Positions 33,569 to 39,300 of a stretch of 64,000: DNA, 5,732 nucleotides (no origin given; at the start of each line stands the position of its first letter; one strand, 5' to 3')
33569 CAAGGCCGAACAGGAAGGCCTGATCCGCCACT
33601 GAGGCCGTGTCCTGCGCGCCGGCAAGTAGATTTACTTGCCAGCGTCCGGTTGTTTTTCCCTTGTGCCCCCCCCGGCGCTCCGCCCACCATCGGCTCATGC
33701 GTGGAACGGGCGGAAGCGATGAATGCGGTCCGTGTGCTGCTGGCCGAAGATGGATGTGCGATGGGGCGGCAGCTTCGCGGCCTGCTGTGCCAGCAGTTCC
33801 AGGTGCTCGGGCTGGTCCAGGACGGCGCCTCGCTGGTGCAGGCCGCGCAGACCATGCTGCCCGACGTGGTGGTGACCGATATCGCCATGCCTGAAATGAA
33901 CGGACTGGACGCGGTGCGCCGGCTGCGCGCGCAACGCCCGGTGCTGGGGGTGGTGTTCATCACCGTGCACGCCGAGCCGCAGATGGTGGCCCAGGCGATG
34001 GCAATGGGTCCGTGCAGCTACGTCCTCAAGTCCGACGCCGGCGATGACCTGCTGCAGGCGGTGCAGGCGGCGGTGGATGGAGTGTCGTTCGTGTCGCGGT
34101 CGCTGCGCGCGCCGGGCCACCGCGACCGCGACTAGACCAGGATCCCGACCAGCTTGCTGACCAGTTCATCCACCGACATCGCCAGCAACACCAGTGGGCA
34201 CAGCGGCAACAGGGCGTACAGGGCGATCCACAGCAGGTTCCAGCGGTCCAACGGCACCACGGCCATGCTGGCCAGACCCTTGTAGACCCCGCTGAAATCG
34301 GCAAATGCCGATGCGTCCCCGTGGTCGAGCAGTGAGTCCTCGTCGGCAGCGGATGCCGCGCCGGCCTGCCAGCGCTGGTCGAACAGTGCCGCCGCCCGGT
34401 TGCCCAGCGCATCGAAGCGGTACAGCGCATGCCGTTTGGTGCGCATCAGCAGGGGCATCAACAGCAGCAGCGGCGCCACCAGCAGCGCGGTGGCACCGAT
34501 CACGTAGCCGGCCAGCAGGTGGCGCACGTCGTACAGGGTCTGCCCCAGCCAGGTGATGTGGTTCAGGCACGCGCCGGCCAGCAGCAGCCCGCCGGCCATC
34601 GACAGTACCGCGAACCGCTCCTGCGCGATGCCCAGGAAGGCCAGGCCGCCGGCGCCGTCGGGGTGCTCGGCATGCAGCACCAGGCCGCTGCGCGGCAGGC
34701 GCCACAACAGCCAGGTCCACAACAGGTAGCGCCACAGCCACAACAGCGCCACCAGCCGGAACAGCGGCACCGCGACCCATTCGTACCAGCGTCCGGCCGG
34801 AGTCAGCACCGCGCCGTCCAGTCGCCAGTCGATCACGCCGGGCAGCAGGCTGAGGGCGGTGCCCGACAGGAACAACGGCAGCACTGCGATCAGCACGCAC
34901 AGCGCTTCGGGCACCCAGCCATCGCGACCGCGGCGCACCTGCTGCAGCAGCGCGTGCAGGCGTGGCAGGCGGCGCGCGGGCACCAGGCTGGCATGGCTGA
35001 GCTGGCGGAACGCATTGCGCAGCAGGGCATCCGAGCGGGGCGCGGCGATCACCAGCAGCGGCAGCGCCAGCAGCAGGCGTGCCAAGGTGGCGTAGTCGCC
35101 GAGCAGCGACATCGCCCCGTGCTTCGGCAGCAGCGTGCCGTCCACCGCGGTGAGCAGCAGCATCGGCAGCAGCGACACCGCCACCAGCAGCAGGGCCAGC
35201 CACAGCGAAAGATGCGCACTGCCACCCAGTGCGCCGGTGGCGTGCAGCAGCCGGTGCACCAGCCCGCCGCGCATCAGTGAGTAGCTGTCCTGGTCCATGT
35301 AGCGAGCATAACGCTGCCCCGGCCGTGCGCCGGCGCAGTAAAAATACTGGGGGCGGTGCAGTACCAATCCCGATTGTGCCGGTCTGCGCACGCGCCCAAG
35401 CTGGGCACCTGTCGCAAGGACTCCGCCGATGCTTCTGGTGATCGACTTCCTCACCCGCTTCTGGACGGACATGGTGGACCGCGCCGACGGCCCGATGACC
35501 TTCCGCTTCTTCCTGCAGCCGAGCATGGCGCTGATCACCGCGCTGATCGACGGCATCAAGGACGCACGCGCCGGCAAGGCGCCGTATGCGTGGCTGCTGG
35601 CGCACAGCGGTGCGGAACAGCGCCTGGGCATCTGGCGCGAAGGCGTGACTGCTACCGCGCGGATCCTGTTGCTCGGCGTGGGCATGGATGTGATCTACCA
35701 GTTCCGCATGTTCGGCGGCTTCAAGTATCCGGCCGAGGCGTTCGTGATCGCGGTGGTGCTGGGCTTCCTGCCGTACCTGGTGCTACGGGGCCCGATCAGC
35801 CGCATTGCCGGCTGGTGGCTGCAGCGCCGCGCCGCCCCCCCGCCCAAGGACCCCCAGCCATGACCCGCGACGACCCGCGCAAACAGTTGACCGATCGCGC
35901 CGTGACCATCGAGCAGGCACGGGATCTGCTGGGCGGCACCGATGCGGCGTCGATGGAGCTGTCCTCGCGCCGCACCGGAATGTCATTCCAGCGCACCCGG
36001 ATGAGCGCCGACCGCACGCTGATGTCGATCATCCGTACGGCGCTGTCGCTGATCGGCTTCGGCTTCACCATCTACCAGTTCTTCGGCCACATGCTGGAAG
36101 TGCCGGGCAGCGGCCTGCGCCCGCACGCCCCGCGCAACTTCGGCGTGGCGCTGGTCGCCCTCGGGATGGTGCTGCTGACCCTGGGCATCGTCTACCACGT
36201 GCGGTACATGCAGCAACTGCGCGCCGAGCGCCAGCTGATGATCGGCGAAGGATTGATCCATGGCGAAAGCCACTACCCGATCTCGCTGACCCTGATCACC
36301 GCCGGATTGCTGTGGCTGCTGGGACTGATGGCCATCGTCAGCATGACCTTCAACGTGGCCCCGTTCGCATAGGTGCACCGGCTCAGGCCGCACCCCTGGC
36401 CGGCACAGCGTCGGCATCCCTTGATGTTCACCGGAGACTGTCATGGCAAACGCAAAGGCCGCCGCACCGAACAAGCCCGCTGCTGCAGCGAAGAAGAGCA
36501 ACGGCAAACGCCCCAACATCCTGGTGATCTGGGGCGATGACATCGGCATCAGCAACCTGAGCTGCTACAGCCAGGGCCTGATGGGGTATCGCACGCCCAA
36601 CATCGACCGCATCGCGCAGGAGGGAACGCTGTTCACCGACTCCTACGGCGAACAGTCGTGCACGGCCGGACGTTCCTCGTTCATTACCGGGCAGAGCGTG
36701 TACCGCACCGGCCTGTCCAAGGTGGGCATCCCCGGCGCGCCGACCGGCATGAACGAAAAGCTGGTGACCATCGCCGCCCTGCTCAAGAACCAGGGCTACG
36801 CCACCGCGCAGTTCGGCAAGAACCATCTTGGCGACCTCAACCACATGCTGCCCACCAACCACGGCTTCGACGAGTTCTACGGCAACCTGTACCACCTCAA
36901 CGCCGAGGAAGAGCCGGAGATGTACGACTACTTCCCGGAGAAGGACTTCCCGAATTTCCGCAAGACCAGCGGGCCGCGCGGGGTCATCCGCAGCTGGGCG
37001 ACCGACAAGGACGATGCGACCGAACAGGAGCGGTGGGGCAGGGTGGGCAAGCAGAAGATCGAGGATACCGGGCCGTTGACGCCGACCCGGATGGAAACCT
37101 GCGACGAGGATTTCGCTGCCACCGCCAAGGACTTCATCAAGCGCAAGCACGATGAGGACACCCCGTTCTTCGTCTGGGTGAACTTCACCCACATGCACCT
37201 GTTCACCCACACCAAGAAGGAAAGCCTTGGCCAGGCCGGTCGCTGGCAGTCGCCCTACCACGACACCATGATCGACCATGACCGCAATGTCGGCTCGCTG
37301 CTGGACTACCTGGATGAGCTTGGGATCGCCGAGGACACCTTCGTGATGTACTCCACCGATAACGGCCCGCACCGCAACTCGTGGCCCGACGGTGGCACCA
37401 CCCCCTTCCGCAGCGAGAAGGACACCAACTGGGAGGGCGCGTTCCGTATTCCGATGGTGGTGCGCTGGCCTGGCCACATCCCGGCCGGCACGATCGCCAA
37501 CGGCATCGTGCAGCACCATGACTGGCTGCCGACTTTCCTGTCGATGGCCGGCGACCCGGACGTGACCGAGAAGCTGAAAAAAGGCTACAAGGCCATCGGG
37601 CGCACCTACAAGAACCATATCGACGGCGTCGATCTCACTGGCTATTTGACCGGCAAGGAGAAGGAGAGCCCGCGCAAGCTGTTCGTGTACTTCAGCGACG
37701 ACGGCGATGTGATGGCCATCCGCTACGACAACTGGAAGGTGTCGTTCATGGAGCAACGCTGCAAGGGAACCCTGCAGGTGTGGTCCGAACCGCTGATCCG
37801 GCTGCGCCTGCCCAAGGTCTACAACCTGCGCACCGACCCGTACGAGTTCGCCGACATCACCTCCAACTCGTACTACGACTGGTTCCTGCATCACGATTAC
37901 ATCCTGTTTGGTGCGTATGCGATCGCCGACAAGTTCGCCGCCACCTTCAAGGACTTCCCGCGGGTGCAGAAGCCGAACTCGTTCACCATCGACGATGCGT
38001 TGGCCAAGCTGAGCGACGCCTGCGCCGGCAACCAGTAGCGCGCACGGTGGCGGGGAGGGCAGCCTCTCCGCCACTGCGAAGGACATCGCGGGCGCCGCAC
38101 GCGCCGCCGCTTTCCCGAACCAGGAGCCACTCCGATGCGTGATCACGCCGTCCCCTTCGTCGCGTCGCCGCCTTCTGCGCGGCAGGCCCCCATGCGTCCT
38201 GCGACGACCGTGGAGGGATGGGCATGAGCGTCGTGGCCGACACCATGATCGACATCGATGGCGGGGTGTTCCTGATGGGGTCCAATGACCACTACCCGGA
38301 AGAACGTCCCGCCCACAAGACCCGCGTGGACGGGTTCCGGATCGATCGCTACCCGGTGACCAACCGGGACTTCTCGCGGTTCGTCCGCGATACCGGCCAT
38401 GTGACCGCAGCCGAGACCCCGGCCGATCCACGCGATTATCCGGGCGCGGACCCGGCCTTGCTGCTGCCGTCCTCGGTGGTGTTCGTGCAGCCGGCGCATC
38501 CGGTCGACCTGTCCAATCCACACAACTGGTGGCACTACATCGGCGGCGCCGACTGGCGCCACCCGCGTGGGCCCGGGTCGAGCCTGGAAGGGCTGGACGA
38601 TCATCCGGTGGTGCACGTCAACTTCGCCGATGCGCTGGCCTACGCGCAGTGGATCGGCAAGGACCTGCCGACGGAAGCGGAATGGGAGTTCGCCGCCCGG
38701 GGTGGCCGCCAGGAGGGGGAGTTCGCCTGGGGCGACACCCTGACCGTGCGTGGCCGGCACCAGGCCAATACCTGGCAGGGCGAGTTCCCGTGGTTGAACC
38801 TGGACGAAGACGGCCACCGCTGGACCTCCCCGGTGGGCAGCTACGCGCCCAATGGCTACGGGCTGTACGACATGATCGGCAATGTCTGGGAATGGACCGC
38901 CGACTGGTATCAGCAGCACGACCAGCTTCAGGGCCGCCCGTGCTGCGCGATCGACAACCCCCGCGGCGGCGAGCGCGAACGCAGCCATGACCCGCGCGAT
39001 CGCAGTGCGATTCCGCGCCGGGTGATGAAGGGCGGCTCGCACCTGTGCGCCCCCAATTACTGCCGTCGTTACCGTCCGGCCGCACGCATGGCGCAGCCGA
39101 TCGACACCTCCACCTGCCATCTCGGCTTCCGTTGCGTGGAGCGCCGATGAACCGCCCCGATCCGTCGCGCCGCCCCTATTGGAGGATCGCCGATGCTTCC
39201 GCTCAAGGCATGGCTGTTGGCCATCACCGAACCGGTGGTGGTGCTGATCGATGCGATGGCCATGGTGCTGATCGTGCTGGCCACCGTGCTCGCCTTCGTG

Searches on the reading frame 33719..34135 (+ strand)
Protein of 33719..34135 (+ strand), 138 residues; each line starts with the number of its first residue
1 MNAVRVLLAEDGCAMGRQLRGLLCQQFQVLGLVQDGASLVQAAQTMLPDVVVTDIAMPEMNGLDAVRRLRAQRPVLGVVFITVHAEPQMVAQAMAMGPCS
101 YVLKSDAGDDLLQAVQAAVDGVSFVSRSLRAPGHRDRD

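Call 12: search_protein_families(library=pfam, proteins=[window:33719-34135:+])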
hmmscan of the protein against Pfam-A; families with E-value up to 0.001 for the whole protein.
window:33719-34135:+ (138 aa): 1 family
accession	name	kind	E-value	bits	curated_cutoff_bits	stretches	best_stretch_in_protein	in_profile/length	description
PF00072.30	Response_reg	-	4.1e-21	75.7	30.2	1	6-116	1-111/111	Response regulator receiver domain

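Call 41: search_protein_families(library=ncbifam, proteins=[window:33719-34135:+], max_evalue=0.01)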
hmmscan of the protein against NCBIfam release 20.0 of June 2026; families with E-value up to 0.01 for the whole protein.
window:33719-34135:+ (138 aa): 92 families (the best 25 are shown)
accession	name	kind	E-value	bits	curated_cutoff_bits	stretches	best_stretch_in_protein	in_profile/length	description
NF011896.0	PRK15369.1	equivalog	1.1e-19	70.9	242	1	2-130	2-132/211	two component system response regulator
NF052445.1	RespRegMctR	equivalog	1.3e-18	67.2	300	1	4-127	2-127/205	two-component system response regulator MctR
NF007935.0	PRK10651.1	equivalog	7.8e-16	57.9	250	1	4-129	7-134/216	two-component system response regulator NarL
NF001965.0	PRK00742.1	subfamily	2.2e-15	56.7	293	1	2-108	2-111/357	chemotaxis-specific protein-glutamate methyltransferase CheB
NF006900.1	PRK09390.1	equivalog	2.4e-15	56.6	255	1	5-120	6-121/203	response regulator FixJ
NF007018.1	PRK09483.1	equivalog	3.9e-15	56.1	280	1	25-127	25-127/217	UvrY/SirA/GacA family response regulator transcription factor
NF041367.1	CheY_Halo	equivalog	1.3e-14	54.6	200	1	6-117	1-112/114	chemotaxis protein CheY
NF008469.0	PRK11361.1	equivalog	4.3e-14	52.1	714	1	3-119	4-120/461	acetoacetate metabolism transcriptional regulator AtoC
NF009206.0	PRK12555.1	subfamily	7.2e-14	51.5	342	1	5-108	2-108/340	chemotaxis-specific protein-glutamate methyltransferase CheB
NF007419.0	PRK09958.1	equivalog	1.2e-13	51.1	251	1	19-131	16-129/204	acid-sensing system DNA-binding response regulator EvgA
NF007708.0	PRK10403.1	equivalog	1.3e-13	50.9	343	1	3-127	6-132/215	nitrate/nitrite response regulator protein NarP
TIGR01818.1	ntrC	equivalog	1.5e-12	47.1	558.6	1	9-120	4-115/463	nitrogen regulation protein NR(I)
NF046022.1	RespRegCpdRBruc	equivalog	4.9e-11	42.7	180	1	4-97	2-95/120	cell cycle two-component system response regulator CpdR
NF008176.1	PRK10923.1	equivalog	5e-11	41.9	620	1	33-119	33-119/469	nitrogen regulation protein NR(I)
NF047785.1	respo_reg_MadR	equivalog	6.4e-11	42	300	1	4-128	1-131/209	MadR family response regulator transcription factor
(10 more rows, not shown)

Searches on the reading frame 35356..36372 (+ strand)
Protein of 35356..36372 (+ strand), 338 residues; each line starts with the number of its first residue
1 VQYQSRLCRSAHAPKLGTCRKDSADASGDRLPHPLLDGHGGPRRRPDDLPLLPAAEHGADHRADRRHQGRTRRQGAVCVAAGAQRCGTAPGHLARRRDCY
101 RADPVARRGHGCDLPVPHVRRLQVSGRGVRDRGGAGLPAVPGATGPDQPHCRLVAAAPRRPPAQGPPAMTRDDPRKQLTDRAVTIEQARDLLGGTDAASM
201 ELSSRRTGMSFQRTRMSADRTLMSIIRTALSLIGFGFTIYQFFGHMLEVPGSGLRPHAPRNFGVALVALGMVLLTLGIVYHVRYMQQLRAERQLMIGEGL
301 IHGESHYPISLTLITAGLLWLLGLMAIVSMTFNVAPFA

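Call 12: search_protein_families(library=pfam, proteins=[window:35356-36372:+])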
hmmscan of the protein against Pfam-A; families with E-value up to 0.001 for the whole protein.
window:35356-36372:+ (338 aa): 1 family
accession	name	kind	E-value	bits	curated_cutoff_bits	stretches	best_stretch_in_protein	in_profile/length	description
PF02656.20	DUF202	-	3.2e-12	47.1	23.4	1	213-285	1-66/68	Domain of unknown function (DUF202)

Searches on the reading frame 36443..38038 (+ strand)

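Call 12: search_protein_families(library=pfam, proteins=[window:36443-38038:+])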
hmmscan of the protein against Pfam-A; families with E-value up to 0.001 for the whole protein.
window:36443-38038:+ (531 aa): 3 families
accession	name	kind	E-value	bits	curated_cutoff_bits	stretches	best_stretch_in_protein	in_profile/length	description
PF00884.28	Sulfatase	-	1.4e-50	172.8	25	1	24-370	1-300/301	Sulfatase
PF14707.11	Sulfatase_C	-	1.8e-07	32.2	30.9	1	409-509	1-103/127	C-terminal region of aryl-sulfatase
PF16347.10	SGSH_C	-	2.2e-07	31.6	29.3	1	329-371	11-53/154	N-sulphoglucosamine sulphohydrolase, C-terminal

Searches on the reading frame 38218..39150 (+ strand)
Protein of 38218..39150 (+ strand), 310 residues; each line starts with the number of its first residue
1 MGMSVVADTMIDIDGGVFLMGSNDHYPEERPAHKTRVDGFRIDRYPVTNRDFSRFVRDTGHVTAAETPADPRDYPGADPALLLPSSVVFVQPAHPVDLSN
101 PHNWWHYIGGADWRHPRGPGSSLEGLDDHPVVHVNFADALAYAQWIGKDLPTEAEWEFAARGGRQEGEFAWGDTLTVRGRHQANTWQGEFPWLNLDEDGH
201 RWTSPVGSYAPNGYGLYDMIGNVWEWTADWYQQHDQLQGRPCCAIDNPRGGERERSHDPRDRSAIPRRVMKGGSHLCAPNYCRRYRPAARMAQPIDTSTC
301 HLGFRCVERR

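Call 12: search_protein_families(library=pfam, proteins=[window:38218-39150:+])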
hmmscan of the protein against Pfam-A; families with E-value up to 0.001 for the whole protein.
window:38218-39150:+ (310 aa): 1 family
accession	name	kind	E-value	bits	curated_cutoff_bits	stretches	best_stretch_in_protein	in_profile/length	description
PF03781.23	FGE-sulfatase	-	5.9e-83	278.9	23.3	1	8-307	3-254/255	Sulfatase-modifying factor enzyme 1-like domain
